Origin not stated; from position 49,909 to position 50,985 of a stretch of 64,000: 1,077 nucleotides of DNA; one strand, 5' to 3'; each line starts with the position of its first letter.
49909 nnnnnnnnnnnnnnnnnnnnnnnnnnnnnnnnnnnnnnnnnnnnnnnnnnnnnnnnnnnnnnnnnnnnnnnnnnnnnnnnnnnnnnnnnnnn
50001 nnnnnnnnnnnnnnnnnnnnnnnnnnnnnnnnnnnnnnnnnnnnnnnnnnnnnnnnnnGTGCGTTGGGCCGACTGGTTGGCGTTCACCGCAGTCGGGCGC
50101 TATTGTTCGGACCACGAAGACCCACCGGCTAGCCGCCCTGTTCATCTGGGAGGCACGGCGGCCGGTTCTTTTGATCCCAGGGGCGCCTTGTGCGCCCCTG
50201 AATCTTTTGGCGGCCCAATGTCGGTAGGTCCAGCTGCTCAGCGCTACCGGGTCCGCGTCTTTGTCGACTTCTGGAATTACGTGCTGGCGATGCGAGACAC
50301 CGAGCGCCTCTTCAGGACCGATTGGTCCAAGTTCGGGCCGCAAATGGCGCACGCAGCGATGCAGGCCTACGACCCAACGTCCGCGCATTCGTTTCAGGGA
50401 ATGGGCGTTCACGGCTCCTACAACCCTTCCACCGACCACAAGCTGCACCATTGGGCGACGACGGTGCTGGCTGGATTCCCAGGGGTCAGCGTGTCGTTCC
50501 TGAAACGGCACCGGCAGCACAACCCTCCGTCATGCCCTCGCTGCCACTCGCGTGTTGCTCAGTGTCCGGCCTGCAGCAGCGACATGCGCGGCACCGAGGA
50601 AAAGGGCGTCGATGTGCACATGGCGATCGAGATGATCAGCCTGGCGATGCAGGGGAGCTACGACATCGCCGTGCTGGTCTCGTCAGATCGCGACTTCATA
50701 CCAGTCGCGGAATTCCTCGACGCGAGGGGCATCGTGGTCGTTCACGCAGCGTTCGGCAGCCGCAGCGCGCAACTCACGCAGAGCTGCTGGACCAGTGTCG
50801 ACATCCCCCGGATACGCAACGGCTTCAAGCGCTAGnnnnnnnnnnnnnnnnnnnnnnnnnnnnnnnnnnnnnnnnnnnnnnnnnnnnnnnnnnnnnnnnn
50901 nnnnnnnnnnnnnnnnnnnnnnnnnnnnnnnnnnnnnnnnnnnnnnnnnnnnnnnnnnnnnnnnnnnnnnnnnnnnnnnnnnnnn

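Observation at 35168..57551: Two expressed S-layer genes plus promoterless 3' cassettes: possible gene-conversion (pilE/pilS-like) surface variation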

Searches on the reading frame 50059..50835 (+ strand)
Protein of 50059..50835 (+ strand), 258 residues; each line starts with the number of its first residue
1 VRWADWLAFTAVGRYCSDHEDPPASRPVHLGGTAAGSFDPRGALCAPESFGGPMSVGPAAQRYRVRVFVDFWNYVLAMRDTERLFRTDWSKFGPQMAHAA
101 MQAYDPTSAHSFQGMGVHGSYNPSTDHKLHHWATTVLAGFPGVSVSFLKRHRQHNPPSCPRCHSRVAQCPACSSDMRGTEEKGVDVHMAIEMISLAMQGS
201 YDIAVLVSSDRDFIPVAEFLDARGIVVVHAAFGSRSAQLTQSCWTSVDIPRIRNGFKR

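Call 10: search_protein_families(library=pfam, proteins=[window:50059-50835:+], max_evalue=0.01)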
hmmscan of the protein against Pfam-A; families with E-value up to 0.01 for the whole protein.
window:50059-50835:+ (258 aa): 1 family
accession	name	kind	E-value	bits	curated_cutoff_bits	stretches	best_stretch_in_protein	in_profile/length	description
PF01936.24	NYN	-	1.7e-13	51.7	24.2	1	166-244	71-139/145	NYN domain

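Call 74: search_protein_families(library=padloc, proteins=[window:50059-50835:+], max_evalue=0.001)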
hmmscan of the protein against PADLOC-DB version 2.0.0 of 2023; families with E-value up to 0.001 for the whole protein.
window:50059-50835:+ (258 aa): 2 families
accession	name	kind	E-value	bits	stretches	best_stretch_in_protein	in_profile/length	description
PDLC04163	HEC-09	-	1.5e-11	42.3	1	164-220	86-142/203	-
PDLC01154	NYN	-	2.9e-06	24.9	1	182-241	229-287/310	"LabA-like protein, NYN family nuclease"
